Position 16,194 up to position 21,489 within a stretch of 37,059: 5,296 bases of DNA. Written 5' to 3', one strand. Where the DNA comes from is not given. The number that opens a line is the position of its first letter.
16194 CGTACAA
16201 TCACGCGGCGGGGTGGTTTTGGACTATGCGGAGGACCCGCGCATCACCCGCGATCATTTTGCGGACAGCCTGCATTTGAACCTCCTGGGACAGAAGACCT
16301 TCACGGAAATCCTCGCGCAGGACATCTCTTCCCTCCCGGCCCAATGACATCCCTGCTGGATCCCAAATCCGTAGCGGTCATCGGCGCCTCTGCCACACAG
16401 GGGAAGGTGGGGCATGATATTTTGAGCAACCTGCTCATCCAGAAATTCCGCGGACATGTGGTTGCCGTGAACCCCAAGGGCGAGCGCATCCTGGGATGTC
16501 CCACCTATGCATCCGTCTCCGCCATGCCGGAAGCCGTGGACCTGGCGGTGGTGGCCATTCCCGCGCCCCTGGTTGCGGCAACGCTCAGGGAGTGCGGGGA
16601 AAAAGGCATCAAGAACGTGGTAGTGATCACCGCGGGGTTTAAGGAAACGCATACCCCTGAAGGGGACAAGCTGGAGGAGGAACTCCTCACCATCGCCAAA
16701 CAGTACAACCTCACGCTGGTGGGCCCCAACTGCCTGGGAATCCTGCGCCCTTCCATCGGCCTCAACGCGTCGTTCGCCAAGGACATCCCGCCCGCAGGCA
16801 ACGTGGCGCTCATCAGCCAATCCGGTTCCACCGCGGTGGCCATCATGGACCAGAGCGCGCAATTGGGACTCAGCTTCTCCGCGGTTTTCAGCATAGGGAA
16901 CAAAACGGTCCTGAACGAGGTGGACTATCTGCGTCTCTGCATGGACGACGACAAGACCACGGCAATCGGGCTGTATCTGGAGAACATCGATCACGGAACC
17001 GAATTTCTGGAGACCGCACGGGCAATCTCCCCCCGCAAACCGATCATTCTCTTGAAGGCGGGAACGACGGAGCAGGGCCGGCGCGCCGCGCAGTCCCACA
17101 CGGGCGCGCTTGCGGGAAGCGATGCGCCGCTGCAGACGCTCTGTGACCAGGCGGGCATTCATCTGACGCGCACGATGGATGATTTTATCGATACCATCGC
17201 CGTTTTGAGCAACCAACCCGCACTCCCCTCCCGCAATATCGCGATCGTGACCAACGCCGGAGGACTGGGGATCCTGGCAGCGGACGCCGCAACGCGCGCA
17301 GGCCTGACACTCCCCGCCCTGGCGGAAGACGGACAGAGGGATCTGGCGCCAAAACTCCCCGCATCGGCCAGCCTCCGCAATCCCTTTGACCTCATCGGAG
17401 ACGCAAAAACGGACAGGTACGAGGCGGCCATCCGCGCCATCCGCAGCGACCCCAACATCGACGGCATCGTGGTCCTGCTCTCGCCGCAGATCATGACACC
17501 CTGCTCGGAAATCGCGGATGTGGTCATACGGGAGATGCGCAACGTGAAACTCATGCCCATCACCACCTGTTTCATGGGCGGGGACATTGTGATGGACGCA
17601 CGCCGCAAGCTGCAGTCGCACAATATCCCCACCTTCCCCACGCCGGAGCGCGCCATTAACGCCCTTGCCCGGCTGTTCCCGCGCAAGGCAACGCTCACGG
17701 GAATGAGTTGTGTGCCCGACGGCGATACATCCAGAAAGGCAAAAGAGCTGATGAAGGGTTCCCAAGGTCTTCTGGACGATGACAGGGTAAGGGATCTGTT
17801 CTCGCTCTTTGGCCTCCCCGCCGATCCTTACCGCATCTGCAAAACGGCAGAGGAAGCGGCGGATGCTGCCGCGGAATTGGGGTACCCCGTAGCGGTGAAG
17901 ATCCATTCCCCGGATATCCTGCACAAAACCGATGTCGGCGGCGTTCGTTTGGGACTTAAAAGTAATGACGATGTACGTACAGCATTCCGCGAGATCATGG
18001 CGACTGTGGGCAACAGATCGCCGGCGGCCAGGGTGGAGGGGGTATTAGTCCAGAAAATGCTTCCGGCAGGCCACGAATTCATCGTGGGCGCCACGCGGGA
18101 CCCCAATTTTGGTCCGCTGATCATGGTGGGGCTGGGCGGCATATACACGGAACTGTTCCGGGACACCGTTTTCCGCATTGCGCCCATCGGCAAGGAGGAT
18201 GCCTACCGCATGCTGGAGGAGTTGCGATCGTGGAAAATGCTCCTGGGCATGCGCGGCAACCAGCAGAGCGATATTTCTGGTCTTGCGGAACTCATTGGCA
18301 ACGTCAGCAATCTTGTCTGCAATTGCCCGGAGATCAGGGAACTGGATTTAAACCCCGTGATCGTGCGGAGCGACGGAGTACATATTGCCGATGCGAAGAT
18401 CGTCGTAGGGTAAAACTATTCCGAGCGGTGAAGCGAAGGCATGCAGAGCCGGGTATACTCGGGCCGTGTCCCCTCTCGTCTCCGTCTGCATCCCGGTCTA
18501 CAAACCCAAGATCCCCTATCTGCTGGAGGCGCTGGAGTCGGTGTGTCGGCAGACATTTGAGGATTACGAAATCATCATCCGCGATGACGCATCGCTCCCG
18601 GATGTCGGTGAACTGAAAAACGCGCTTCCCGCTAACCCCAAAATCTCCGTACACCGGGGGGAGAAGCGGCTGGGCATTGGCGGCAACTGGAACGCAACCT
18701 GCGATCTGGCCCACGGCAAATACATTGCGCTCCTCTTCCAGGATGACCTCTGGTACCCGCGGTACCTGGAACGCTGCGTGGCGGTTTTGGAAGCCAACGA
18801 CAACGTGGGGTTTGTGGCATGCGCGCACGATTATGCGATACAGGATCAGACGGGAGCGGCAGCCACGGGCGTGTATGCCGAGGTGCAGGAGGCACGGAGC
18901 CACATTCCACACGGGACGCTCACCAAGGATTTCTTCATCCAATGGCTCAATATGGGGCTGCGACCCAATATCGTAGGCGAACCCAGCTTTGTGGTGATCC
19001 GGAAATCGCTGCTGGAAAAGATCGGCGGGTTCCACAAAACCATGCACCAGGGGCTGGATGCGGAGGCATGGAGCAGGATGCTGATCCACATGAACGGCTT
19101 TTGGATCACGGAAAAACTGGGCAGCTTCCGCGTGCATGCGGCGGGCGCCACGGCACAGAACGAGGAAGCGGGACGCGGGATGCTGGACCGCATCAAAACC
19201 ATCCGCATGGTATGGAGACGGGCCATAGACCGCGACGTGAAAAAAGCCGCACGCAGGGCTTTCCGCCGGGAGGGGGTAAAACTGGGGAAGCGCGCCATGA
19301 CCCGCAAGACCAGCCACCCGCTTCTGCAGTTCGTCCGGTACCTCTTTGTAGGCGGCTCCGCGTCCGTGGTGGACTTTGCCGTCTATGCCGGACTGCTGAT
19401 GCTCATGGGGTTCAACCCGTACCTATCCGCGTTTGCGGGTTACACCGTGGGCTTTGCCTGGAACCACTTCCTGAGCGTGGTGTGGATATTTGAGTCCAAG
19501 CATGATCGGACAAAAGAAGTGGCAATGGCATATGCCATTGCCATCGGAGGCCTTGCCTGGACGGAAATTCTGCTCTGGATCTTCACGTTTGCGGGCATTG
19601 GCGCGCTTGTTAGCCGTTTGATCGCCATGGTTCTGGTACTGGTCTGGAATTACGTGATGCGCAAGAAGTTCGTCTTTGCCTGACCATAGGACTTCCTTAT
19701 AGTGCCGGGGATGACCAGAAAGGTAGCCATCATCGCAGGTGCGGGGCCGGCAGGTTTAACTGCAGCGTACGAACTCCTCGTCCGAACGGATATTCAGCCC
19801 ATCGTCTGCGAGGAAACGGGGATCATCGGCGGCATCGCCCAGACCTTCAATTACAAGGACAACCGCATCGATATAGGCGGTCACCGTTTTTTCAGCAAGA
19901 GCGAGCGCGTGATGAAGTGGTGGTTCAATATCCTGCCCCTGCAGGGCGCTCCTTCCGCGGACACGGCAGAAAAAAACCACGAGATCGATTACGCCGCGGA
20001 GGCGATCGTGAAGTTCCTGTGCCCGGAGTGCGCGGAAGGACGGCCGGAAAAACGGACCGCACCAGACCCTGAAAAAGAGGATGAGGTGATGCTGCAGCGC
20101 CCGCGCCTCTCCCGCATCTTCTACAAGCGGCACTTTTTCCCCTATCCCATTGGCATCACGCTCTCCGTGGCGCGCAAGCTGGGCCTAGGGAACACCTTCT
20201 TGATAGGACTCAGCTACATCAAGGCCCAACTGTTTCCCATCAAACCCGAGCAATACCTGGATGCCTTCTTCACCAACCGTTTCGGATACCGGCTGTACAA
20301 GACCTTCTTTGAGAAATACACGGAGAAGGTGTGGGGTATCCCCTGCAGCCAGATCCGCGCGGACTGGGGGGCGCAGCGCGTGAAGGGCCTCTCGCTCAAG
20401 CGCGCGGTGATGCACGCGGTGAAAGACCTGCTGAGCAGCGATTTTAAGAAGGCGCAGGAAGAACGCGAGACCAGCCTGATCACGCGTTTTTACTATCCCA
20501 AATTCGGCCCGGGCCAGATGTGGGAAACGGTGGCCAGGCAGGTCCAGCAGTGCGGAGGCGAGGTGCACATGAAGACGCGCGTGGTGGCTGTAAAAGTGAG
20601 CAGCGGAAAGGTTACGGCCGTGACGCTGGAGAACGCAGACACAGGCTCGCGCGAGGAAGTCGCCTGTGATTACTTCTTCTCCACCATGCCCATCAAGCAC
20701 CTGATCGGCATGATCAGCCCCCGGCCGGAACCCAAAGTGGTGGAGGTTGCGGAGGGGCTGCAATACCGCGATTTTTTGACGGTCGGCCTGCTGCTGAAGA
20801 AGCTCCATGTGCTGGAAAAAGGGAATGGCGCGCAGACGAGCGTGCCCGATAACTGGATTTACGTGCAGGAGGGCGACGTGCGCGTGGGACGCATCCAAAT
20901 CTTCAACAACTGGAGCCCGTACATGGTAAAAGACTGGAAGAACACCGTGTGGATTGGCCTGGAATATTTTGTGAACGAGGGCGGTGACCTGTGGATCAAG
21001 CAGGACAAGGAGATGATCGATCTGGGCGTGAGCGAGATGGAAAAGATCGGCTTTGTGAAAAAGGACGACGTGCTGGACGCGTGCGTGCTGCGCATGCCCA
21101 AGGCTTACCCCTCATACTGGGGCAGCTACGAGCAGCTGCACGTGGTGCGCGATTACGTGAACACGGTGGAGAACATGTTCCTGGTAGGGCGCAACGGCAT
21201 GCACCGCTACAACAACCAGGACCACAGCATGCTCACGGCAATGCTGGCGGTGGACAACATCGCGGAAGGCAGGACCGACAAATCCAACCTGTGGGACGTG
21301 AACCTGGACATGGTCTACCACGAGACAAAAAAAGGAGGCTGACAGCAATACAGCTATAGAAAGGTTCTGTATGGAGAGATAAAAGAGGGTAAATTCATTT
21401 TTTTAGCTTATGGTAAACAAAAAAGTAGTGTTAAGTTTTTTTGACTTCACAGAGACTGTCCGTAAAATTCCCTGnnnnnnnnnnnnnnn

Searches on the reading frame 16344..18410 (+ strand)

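Call 11: search_protein_families(library=pfam, proteins=[window:16344-18410:+], max_evalue=0.001)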
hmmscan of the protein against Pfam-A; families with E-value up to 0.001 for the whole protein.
window:16344-18410:+ (689 aa): 5 families
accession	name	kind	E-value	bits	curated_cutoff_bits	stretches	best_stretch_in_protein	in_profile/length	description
PF13549.11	ATP-grasp_5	-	4.3e-79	265.4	27.6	1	471-688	4-221/221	ATP-grasp domain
PF13607.11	Succ_CoA_lig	-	2e-46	157.6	27.4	1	151-288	1-138/138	Succinyl-CoA ligase like flavodoxin domain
PF13380.12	CoA_binding_2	-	3.4e-25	89.2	22.8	1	8-134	1-114/116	CoA binding domain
PF02629.25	CoA_binding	-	9.3e-16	58.8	22.3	1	7-98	3-97/97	CoA binding domain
PF19045.5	Ligase_CoA_2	-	5.8e-13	49.6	23.7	1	300-433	2-139/162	Ligase-CoA domain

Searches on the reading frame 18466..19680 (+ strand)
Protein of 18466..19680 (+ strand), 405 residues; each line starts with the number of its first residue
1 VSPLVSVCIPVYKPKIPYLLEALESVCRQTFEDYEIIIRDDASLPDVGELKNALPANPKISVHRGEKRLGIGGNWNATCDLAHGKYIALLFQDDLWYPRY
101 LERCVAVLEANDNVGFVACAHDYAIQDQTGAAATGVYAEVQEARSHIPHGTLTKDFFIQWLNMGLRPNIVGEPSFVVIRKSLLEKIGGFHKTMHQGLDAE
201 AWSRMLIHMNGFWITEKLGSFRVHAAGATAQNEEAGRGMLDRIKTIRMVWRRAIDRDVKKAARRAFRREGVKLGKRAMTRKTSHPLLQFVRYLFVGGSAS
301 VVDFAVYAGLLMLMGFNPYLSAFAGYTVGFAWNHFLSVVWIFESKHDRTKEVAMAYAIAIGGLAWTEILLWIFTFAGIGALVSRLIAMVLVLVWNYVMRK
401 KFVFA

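Call 11: search_protein_families(library=pfam, proteins=[window:18466-19680:+], max_evalue=0.001)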
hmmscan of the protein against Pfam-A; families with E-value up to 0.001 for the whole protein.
window:18466-19680:+ (405 aa): 4 families
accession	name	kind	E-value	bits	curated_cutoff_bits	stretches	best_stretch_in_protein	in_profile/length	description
PF00535.33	Glycos_transf_2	-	8e-22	78.4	23.3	1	6-151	1-132/168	Glycosyl transferase family 2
PF04138.20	GtrA_DPMS_TM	-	1e-17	64.8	26.1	1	291-404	1-117/117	GtrA/DPMS, transmembrane domain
PF13641.12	Glyco_tranf_2_3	-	5.5e-08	33.5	27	1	5-207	3-196/230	Glycosyltransferase like family 2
PF10111.15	Glyco_tranf_2_2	-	2e-06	27.9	27.3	1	6-209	1-203/276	Glycosyltransferase like family 2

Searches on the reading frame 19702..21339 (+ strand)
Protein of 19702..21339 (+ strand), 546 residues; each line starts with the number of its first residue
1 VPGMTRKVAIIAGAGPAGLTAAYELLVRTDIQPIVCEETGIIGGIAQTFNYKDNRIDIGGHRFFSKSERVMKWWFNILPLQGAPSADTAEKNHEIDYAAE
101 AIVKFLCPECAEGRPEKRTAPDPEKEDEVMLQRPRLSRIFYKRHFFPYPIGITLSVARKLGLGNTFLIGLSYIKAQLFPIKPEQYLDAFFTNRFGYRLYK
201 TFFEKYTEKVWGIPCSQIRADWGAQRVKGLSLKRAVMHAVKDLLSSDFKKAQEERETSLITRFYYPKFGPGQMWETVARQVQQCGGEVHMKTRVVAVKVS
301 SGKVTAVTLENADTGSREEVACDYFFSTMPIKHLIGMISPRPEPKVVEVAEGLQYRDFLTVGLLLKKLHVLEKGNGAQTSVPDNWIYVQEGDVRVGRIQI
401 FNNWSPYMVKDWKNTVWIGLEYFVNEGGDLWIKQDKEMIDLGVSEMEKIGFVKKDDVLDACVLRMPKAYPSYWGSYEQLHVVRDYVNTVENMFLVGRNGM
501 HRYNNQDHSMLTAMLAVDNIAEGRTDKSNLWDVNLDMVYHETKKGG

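Call 11: search_protein_families(library=pfam, proteins=[window:19702-21339:+], max_evalue=0.001)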
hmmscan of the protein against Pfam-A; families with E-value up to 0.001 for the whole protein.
window:19702-21339:+ (546 aa): 5 families
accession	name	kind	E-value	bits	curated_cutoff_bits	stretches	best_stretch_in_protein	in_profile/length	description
PF01593.30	Amino_oxidase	-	7.1e-12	45.8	19.8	1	17-408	2-325/443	Flavin containing amine oxidoreductase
PF13450.12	NAD_binding_8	-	1.5e-08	35.2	21.9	1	11-73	1-64/68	NAD(P)-binding Rossmann-like domain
PF01494.25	FAD_binding_3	-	8.6e-05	22.4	22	0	278-324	107-152/349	FAD binding domain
PF12831.13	FAD_oxidored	-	0.00018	21.4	27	0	246-325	62-140/416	FAD dependent oxidoreductase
PF01266.30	DAO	-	0.00032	20.8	27.9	0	243-317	118-192/353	FAD dependent oxidoreductase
